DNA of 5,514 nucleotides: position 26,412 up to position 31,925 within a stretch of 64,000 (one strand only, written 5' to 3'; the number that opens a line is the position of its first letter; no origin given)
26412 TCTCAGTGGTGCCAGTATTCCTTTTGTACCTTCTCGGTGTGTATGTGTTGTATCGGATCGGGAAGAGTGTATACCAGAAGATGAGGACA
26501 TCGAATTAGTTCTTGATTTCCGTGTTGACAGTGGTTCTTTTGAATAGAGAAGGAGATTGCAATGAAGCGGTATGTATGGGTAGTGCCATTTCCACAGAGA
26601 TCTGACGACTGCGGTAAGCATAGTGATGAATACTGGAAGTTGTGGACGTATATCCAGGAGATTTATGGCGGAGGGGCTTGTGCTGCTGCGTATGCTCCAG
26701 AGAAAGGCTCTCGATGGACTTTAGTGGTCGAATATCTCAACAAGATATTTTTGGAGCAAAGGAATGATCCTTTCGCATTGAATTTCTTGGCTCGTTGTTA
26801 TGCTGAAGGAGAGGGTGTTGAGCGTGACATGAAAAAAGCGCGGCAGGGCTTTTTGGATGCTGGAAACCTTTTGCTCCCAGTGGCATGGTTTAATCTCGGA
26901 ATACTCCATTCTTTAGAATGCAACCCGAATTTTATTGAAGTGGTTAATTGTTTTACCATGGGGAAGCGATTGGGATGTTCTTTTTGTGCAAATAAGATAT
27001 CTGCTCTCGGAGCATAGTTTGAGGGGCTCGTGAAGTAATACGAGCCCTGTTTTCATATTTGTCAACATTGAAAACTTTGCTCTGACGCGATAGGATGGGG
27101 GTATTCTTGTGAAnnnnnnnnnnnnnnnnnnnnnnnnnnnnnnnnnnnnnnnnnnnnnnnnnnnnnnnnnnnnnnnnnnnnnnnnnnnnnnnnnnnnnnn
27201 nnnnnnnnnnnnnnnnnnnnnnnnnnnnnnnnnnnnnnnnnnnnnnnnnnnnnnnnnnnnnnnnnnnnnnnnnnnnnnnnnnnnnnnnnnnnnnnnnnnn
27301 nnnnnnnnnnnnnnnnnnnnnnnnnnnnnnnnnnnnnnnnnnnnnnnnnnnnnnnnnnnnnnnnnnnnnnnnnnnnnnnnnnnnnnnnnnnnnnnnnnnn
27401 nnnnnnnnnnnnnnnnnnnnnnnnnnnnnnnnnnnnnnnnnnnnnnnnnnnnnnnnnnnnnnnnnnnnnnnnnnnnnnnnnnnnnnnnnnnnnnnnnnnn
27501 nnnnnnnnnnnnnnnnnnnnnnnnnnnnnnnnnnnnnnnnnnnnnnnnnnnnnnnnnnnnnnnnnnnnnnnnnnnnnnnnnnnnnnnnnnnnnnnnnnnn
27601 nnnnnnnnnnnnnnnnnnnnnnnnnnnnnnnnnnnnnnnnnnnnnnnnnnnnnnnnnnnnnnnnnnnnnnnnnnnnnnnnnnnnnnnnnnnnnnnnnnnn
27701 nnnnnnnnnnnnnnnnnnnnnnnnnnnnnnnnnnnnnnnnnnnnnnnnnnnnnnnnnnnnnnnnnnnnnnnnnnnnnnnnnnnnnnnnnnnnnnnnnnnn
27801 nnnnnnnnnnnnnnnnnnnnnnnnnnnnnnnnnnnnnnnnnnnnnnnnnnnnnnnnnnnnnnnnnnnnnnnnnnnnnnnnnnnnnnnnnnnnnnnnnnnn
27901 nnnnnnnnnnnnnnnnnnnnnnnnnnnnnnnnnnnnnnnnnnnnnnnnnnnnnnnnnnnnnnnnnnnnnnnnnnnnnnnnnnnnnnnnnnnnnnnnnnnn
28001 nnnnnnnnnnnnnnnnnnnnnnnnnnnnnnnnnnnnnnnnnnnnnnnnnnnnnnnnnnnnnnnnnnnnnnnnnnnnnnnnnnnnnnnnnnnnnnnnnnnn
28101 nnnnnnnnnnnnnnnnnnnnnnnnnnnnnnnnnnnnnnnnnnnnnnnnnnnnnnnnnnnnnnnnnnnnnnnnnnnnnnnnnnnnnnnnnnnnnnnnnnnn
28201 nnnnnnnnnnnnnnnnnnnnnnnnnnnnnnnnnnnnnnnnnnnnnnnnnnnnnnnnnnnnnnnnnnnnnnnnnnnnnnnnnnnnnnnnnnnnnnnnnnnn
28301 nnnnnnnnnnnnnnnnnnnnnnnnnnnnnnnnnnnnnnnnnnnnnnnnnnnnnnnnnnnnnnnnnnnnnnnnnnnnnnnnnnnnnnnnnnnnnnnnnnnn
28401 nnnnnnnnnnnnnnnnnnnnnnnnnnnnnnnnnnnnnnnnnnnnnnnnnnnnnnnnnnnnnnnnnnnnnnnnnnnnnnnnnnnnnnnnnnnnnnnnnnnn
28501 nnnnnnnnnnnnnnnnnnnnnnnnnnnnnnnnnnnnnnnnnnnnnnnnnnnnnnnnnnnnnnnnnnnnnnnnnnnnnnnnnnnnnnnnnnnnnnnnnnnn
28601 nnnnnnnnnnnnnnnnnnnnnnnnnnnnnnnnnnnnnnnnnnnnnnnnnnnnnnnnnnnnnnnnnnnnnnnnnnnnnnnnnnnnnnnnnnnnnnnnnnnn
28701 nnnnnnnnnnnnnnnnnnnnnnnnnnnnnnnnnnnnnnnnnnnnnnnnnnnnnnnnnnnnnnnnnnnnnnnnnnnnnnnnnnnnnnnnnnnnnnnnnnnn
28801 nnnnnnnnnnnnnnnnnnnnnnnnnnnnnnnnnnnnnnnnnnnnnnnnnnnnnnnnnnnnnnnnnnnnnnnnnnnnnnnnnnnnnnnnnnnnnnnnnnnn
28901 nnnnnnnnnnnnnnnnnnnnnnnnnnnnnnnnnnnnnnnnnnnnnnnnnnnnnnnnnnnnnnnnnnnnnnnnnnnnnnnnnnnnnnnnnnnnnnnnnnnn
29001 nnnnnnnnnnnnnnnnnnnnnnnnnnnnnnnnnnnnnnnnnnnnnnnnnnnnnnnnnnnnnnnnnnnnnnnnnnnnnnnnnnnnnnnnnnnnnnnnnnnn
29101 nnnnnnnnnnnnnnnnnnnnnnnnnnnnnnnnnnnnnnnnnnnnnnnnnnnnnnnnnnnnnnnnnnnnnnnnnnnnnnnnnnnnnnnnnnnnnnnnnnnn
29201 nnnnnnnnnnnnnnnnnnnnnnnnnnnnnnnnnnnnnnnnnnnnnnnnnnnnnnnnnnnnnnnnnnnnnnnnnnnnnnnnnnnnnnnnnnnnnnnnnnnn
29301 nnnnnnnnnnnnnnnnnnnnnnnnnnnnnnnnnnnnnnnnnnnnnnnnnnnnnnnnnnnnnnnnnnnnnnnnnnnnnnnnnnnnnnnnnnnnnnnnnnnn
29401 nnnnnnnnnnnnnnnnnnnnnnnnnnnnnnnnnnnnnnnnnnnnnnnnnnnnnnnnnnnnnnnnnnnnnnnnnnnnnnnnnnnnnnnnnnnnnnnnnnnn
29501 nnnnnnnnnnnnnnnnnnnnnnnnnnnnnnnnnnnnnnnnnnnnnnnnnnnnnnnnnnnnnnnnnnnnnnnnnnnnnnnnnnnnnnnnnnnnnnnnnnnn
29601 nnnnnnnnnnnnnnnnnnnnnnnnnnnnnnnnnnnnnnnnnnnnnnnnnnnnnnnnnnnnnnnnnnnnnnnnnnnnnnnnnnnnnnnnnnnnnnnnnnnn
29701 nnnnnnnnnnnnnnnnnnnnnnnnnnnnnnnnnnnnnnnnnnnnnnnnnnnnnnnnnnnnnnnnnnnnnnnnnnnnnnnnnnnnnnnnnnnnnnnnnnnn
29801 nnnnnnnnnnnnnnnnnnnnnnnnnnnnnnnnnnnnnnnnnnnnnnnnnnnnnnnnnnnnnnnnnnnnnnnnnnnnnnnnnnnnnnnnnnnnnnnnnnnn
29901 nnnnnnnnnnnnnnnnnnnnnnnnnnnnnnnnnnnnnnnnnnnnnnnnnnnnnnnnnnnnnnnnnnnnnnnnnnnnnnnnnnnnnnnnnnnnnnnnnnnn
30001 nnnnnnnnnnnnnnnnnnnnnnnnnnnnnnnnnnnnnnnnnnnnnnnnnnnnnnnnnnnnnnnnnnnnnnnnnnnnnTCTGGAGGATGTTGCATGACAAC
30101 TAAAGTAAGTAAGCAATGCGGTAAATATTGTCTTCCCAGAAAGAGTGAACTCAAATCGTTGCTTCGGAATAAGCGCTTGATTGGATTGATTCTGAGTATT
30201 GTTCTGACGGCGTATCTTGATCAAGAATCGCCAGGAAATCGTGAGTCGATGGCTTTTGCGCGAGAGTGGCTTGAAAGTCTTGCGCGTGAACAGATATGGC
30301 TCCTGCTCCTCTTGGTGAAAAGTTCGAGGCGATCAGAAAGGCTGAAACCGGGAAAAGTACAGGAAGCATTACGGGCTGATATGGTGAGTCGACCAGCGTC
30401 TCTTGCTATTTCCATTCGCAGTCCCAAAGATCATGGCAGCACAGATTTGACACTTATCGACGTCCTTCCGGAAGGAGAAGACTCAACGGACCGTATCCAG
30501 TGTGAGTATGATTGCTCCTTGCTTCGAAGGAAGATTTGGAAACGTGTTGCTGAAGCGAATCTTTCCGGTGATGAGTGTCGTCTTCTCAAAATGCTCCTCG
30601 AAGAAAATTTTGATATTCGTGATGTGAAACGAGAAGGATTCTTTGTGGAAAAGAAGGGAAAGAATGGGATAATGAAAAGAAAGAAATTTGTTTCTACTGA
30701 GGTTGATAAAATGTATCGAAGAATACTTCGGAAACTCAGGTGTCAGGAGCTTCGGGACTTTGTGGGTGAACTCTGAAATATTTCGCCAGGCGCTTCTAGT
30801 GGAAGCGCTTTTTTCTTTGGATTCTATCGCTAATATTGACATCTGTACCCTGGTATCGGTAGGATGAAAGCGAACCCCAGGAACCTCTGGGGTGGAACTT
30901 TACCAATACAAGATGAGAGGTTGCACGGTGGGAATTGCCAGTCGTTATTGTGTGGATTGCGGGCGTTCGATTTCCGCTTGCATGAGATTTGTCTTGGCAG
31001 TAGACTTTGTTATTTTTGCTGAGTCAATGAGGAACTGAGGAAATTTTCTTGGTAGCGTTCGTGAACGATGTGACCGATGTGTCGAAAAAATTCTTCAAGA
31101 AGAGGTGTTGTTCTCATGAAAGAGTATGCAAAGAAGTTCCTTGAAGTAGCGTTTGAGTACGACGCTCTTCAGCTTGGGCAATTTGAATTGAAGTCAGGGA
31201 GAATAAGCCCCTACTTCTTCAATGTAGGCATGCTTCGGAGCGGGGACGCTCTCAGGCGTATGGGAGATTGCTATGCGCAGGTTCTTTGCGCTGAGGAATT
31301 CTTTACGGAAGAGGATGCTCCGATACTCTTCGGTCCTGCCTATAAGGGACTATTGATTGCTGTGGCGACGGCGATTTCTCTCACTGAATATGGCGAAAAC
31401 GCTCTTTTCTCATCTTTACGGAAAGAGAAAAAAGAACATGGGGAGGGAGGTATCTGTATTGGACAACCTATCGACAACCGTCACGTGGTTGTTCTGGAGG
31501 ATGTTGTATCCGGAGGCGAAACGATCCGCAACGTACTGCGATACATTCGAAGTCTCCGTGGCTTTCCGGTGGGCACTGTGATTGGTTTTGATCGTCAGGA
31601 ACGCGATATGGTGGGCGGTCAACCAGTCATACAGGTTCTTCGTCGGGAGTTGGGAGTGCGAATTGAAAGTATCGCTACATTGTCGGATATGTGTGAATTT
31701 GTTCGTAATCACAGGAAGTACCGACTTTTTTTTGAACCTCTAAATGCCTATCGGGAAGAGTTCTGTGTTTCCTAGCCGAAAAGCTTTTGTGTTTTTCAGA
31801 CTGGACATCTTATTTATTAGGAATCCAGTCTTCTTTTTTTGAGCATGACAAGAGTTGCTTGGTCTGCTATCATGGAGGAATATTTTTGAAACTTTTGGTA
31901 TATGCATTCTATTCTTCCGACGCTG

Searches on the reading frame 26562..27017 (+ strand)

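Call 101: search_protein_families(library=pfam, proteins=[window:26562-27017:+], max_evalue=0.001)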
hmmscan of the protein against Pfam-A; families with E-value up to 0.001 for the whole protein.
window:26562-27017:+ (151 aa): 1 family
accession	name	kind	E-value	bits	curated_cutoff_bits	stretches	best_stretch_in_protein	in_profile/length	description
PF08238.18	Sel1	-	0.00034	21.5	30.7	1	71-95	2-26/36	Sel1 repeat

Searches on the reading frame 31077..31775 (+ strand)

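Call 101: search_protein_families(library=pfam, proteins=[window:31077-31775:+], max_evalue=0.001)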
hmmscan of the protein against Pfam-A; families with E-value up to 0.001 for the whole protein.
window:31077-31775:+ (232 aa): 1 family
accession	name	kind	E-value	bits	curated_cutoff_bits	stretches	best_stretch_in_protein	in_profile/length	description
PF00156.33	Pribosyltran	-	3.2e-08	33.5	26.3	1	78-177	27-130/158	Phosphoribosyl transferase domain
